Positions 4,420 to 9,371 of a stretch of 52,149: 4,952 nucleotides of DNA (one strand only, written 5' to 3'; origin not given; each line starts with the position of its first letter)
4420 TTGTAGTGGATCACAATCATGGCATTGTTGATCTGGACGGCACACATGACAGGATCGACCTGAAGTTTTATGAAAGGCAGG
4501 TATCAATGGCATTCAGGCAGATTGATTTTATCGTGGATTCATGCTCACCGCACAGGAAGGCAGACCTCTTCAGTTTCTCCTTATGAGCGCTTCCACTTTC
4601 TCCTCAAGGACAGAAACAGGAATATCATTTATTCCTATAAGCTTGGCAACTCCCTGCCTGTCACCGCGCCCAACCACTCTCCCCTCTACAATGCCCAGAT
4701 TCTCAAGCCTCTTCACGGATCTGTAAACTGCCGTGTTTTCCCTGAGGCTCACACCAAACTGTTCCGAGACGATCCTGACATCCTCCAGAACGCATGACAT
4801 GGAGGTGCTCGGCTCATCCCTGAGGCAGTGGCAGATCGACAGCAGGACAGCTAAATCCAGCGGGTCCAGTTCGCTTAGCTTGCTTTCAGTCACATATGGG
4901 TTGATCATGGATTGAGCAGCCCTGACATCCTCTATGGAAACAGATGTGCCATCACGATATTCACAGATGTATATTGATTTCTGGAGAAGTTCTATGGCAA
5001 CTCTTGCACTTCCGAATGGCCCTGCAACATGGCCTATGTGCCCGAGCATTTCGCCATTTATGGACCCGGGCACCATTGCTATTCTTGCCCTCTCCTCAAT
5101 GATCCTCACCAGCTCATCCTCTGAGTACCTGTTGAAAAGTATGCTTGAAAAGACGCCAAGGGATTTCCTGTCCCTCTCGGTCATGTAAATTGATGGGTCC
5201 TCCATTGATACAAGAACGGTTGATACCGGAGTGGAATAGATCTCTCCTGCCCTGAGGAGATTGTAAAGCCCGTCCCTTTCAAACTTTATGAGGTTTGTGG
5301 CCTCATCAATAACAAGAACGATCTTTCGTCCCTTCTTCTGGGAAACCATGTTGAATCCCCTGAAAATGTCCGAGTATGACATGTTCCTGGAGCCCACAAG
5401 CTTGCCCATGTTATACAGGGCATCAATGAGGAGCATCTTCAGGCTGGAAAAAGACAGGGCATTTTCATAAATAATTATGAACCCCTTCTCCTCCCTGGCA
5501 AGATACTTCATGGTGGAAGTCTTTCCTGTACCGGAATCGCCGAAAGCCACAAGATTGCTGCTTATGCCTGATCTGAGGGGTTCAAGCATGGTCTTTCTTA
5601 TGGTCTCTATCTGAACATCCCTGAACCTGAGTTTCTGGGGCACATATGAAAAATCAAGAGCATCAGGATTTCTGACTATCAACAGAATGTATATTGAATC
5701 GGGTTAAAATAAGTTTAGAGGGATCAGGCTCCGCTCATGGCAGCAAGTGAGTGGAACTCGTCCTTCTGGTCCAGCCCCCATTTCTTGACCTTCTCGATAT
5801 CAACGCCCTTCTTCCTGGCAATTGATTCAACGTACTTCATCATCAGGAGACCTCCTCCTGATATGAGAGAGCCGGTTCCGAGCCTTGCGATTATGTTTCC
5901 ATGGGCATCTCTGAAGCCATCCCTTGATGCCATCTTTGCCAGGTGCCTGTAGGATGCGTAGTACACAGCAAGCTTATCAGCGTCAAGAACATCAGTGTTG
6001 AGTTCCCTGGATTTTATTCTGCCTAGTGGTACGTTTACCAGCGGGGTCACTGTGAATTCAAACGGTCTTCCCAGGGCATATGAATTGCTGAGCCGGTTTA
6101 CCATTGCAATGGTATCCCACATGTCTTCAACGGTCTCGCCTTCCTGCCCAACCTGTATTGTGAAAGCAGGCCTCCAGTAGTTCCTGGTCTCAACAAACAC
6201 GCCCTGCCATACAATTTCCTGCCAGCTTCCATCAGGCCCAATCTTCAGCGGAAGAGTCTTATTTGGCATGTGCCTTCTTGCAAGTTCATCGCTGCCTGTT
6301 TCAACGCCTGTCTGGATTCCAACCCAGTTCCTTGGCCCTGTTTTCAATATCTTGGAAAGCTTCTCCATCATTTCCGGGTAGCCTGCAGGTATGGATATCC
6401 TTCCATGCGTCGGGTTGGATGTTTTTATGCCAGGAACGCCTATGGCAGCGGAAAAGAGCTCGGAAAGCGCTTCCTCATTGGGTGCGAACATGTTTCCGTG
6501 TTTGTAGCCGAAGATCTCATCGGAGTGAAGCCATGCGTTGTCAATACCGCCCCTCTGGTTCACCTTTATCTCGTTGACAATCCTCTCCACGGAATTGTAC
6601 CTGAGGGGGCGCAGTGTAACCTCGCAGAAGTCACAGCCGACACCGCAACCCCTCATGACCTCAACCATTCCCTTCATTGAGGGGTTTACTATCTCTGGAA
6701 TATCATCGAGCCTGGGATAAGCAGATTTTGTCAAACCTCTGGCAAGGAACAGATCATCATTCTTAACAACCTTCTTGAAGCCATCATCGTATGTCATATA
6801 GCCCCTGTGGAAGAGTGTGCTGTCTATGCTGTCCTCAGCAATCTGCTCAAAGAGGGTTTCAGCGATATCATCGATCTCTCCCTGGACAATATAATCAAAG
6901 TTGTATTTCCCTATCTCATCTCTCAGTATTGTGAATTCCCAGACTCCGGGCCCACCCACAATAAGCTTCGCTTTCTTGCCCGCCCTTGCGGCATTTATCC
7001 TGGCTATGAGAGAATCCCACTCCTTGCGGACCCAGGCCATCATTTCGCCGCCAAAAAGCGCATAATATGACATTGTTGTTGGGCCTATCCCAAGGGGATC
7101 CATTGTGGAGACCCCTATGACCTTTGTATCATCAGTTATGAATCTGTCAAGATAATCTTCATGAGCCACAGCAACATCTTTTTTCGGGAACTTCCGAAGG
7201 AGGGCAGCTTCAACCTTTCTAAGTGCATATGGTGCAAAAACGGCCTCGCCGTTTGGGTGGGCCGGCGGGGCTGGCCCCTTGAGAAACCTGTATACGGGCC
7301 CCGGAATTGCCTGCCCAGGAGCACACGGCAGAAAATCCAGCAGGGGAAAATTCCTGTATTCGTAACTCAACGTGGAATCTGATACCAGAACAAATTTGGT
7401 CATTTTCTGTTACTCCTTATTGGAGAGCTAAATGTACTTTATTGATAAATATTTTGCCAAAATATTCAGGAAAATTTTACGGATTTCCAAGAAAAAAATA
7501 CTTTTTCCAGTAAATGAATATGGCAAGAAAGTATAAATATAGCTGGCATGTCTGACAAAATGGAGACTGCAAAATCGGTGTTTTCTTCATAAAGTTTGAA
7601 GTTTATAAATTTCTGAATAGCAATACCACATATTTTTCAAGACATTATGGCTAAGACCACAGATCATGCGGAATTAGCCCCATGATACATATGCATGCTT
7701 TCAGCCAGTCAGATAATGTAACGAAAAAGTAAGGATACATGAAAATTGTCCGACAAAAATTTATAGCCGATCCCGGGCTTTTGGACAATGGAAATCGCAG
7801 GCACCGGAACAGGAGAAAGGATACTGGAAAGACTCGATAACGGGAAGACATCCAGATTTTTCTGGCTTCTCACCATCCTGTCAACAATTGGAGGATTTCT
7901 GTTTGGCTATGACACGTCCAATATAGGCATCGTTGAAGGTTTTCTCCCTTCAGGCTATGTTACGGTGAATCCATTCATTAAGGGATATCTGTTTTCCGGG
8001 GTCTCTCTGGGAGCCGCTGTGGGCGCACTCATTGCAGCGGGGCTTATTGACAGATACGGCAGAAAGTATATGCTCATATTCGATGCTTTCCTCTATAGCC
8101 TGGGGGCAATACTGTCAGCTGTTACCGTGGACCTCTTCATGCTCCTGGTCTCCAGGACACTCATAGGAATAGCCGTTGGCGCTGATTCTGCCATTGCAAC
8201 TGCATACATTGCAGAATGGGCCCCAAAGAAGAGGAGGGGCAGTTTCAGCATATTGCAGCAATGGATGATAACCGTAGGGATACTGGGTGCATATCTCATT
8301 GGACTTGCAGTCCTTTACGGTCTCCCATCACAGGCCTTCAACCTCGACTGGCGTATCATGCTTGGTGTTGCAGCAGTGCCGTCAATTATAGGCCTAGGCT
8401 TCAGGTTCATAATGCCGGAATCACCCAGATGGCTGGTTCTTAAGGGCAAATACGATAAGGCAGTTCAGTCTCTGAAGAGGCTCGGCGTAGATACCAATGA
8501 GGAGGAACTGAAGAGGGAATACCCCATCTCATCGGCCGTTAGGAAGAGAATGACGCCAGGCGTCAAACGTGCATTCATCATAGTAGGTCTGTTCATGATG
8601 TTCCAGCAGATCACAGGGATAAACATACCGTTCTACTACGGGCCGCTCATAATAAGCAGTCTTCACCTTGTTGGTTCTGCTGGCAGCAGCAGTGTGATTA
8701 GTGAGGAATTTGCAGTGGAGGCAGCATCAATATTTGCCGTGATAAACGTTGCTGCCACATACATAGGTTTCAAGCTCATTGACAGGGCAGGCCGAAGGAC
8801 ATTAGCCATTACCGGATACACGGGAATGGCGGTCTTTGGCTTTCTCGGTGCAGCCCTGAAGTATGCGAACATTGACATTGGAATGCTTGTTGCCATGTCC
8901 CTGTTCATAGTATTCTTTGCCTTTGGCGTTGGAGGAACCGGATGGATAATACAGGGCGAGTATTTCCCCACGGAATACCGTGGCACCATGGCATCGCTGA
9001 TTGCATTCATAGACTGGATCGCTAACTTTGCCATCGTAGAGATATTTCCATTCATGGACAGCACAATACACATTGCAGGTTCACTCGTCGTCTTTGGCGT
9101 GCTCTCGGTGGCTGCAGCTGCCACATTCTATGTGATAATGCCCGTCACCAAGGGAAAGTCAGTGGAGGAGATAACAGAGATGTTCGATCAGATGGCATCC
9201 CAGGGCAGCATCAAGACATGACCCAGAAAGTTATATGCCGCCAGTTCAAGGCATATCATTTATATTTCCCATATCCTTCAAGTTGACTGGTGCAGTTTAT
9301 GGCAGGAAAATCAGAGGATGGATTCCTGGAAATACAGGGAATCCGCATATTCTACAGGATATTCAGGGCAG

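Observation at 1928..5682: Two unrecognisable small ORFs and a degenerate family-B polymerase form one coupled cassette that overlaps an Orc1/Cdc6 paralog tail-to-tail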

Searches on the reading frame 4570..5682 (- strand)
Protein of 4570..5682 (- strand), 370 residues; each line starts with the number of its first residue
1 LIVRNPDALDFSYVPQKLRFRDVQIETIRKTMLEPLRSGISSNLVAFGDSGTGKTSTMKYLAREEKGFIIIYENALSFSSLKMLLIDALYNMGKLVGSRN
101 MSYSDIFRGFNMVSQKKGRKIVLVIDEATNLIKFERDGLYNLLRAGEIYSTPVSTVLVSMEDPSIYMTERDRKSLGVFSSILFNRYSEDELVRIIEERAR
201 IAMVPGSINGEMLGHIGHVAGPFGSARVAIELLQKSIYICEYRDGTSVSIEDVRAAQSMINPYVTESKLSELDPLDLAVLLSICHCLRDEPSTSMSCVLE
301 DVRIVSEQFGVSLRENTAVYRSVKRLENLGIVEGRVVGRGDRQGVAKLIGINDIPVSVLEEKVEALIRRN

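Call 3: search_protein_families(library=pfam, proteins=[window:4570-5682:-], max_evalue=1)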
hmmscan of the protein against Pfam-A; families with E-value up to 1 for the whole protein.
window:4570-5682:- (370 aa): 14 families
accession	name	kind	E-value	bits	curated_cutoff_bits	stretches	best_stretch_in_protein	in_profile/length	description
PF22703.2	Cdc6_lid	-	2.6e-18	66.1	27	1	193-258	2-68/68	Cdc6 AAA+ ATPase-type lid domain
PF09079.17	Cdc6_C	-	4.8e-09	36.5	25.1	1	270-355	4-90/96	CDC6, C terminal winged helix domain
PF13401.12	AAA_22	-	8.5e-09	36.3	27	1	43-159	7-122/130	AAA domain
PF13191.12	AAA_16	-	1.5e-07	32.5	32.6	1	18-150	2-162/167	AAA ATPase domain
PF01637.24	ATPase_2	-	1.4e-05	25.4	33.2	1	32-140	11-131/225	ATPase domain predominantly from Archaea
PF00004.35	AAA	-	0.00057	20.8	21.2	1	47-135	4-73/131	ATPase family associated with various cellular activities (AAA)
PF00225.29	Kinesin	-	0.0038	16.7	29.3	1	24-69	58-103/327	Kinesin motor domain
PF13479.12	AAA_24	-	0.03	14.6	27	1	44-135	5-80/195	AAA domain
PF00006.31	ATP-synt_ab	-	0.038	14.1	29.5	1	44-166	17-117/213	ATP synthase alpha/beta family, nucleotide-binding domain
PF17856.7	TIP49_C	-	0.039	14.5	24.5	1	225-258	29-62/66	TIP49 AAA-lid domain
PF03215.21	Rad17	-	0.04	14.3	23.8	1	41-158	45-171/186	Rad17 P-loop domain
PF12775.13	AAA_7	-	0.083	12.9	25.8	1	25-64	17-56/181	P-loop containing dynein motor region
PF24084.1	DUF7369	-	0.092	12.9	27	0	112-142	6-36/61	Domain of unknown function (DUF7369)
PF22606.2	Cdc6-ORC-like_ATPase_lid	-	0.16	12.3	27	1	186-241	1-57/60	Cdc6/ORC-like, ATPase lid domain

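Call 4: search_protein_families(library=ncbifam, proteins=[window:4570-5682:-], max_evalue=1)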
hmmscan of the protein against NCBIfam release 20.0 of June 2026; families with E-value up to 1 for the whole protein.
window:4570-5682:- (370 aa): 14 families
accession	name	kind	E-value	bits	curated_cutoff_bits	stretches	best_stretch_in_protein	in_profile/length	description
TIGR02928.1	TIGR02928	subfamily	7e-44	150.2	181.3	1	2-347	1-362/366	orc1/cdc6 family replication initiation protein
NF001623.0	PRK00411.1-1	equivalog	2.5e-34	118.7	311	1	2-369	17-405/411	ORC1-type DNA replication protein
NF001624.0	PRK00411.1-2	subfamily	9.1e-33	113.6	354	1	2-347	13-357/374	ORC1-type DNA replication protein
NF001625.0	PRK00411.1-3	equivalog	1.2e-31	109.9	501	1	2-355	20-386/415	ORC1-type DNA replication protein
NF001626.0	PRK00411.1-5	equivalog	2.3e-19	69.5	417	1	2-274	16-297/374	ORC1-type DNA replication protein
NF041815.1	Avs4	equivalog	0.0017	15.6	1500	1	14-137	176-289/1579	AVAST type 4 anti-phage nuclease Avs4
TIGR03015.1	pepcterm_ATPase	hypoth_equivalog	0.016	14.7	324.5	1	44-133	46-137/269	XrtA/PEP-CTERM system-associated ATPase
NF009067.0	PRK12402.1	equivalog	0.034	13.1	317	1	26-64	21-59/340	replication factor C small subunit 2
NF045975.1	VirB4_plasma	equivalog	0.037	11.7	590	1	41-62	515-536/894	Mbov_0397 family ICE element conjugal transfer ATPase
TIGR01618.1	phage_P_loop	hypoth_equivalog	0.045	13.4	138.75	1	42-62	13-33/220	phage nucleotide-binding protein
NF042959.1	IteA_antiphage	equivalog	0.045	12.9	510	1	31-64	115-148/367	anti-phage ATPase IteA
NF005304.0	PRK06835.1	equivalog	0.057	12.5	215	1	40-78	182-222/330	ATP-binding protein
NF058535.1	antiphage_EruA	equivalog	0.13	10.3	1000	1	41-89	24-77/1318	NACHT domain-containing antiphage protein EruA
NF008859.0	PRK11893.2-1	equivalog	0.17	10.8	553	1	201-233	6-36/498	methionine--tRNA ligase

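Call 62: search_solved_structures(query=window:4573-5682:-, max_evalue=0.001, show_alignments=1)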
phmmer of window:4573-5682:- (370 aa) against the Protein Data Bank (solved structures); distinct sequences matched with E-value up to 0.001: 8.
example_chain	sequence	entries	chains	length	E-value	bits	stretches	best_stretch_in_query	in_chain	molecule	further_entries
2qby_A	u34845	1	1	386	1.4e-21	80.1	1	9-352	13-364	Cell division control protein 6 homolog 1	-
1fnn_A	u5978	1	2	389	6.8e-18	67.9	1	7-368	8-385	CELL DIVISION CONTROL PROTEIN 6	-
2v1u_A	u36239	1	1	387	2.6e-13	52.9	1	12-349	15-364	CELL DIVISION CONTROL PROTEIN 6 HOMOLOG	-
2qby_B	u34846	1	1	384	1.5e-08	37.2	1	45-353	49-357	Cell division control protein 6 homolog 3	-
1w5s_A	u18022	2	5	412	1.7e-07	33.7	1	8-366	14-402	ORIGIN RECOGNITION COMPLEX SUBUNIT 2 ORC2 | ORC2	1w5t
8rwv_F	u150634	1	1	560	2.4e-05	26.7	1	13-243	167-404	Cell division control protein 6 homolog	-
8s0e_G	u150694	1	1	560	2.4e-05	26.7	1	13-243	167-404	Cell division control protein 6 homolog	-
7jgr_G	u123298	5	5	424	0.00028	23.2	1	15-243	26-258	Cell division control protein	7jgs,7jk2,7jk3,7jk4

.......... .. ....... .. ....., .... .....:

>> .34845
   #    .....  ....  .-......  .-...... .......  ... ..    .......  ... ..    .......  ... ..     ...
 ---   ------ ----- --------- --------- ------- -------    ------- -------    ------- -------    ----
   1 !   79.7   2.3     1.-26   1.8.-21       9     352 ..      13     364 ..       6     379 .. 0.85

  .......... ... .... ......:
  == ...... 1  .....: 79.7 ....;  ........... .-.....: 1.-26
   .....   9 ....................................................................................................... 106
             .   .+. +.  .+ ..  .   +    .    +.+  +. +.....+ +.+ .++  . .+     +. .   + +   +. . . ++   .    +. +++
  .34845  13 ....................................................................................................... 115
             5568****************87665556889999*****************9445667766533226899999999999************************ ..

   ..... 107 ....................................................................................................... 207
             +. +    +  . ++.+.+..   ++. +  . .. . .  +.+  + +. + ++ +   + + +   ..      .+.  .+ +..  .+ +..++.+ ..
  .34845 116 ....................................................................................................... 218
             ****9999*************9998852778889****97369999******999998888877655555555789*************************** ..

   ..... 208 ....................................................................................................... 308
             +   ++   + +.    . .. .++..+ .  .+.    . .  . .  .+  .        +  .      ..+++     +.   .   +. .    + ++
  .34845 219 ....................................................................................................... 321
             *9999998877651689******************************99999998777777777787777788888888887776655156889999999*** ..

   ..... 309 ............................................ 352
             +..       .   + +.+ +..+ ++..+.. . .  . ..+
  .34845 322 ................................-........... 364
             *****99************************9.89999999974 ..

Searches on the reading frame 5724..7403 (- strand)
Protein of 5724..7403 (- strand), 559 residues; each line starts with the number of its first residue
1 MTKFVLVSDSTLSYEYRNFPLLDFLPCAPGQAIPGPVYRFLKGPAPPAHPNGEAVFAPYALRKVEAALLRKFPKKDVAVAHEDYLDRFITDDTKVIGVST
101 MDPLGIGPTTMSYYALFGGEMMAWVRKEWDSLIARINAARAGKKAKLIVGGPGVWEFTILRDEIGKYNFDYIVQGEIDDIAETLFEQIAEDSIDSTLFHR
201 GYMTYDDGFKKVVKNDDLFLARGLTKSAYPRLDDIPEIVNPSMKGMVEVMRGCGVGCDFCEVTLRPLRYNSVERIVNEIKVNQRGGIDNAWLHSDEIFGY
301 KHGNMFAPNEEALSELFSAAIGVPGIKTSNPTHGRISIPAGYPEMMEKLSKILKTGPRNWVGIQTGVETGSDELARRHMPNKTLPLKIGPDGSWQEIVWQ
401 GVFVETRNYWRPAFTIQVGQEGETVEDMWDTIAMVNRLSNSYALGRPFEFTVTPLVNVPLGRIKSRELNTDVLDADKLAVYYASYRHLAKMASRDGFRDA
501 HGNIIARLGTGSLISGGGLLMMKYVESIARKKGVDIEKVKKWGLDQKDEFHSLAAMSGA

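Call 3: search_protein_families(library=pfam, proteins=[window:5724-7403:-], max_evalue=1)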
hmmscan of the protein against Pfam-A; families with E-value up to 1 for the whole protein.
window:5724-7403:- (559 aa): 2 families
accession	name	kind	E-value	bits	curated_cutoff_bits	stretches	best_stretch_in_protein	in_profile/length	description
PF04055.27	Radical_SAM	-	1.4e-08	35.5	29.5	1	247-433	1-164/166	Radical SAM superfamily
PF02310.24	B12-binding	-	0.037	14.3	32.1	1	77-184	36-120/121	B12 binding domain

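Call 85: search_protein_families(library=ncbifam, proteins=[window:5724-7403:-], max_evalue=0.00001)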
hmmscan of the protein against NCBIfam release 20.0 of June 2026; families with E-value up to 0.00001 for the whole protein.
window:5724-7403:- (559 aa): 1 family
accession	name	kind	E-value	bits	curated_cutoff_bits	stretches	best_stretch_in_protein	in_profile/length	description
TIGR04013.1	B12_SAM_MJ_1487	hypoth_equivalog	4.4e-11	42.3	251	1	131-319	58-229/382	TIGR04013 family B12-binding domain/radical SAM domain-containing protein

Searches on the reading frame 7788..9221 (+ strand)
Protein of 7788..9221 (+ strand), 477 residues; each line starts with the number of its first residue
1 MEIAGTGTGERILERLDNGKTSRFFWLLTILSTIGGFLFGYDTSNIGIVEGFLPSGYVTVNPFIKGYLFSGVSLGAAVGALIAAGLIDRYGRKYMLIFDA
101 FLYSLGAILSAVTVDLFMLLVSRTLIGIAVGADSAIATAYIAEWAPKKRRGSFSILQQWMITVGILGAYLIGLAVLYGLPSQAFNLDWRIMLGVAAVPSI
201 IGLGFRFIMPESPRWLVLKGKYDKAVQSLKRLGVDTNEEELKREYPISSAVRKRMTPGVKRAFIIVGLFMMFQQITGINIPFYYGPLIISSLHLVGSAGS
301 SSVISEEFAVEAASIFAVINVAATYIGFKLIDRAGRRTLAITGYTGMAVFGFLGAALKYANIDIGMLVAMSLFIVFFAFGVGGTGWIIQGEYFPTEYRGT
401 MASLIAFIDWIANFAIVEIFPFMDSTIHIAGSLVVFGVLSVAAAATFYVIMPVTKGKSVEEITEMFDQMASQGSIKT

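Call 85: search_protein_families(library=ncbifam, proteins=[window:7788-9221:+], max_evalue=0.00001)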
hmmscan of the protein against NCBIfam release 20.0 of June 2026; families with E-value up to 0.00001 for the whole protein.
window:7788-9221:+ (477 aa): 18 families
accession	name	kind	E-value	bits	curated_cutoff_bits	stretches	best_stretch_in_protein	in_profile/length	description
TIGR00879.1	SP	subfamily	4e-82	276.4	237.8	1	10-462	40-510/510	sugar porter family MFS transporter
NF052357.1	GlucTporGlcPStph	equivalog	2.2e-63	214.6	750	1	27-465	7-436/445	glucose transporter GlcP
NF007484.0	PRK10077.1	equivalog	1.8e-55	188.7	608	1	20-469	5-475/480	D-xylose transporter XylE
TIGR00898.1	2A0119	subfamily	6.9e-30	104.3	550.75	1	63-461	126-505/506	cation transport protein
TIGR00895.1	2A0115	subfamily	5.2e-29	101.4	418.55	1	16-402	6-376/398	aromatic acid/H+ symport family MFS transporter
TIGR01299.1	synapt_SV2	subfamily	6.7e-19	67.2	637.3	1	22-237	162-381/742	synaptic vesicle protein SV2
TIGR00883.1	2A0106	subfamily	7.5e-18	64.8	443.45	1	77-405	49-359/400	metabolite/H+ symporter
TIGR00891.1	2A0112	subfamily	5.2e-17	62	552.9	1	74-403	58-367/405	sialate:H+ symport family MFS transporter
NF053517.1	HbztTptrPcaK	equivalog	2.1e-14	53.4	770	1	17-405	9-382/437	4-hydroxybenzoate transporter PcaK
TIGR00887.1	2A0109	equivalog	3.4e-14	52.6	610.3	1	31-463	20-500/502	phosphate:H+ symporter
TIGR00880.1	2_A_01_02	superfamily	1.5e-13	51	131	1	66-183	1-113/141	multidrug resistance protein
TIGR00893.1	2A0114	subfamily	4.2e-12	45.7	395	1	66-445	32-393/399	D-galactonate transporter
NF003024.0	PRK03893.1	subfamily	9.2e-12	44.5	604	1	65-220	58-203/497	sialate:H+ symport family MFS transporter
NF008586.0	PRK11551.1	equivalog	4.5e-11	42.4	410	1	37-218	25-199/406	3-(3-hydroxy-phenyl)propionate transporter MhpT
NF008963.0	PRK12307.1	equivalog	2.7e-10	40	637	1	75-450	65-404/426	MFS transporter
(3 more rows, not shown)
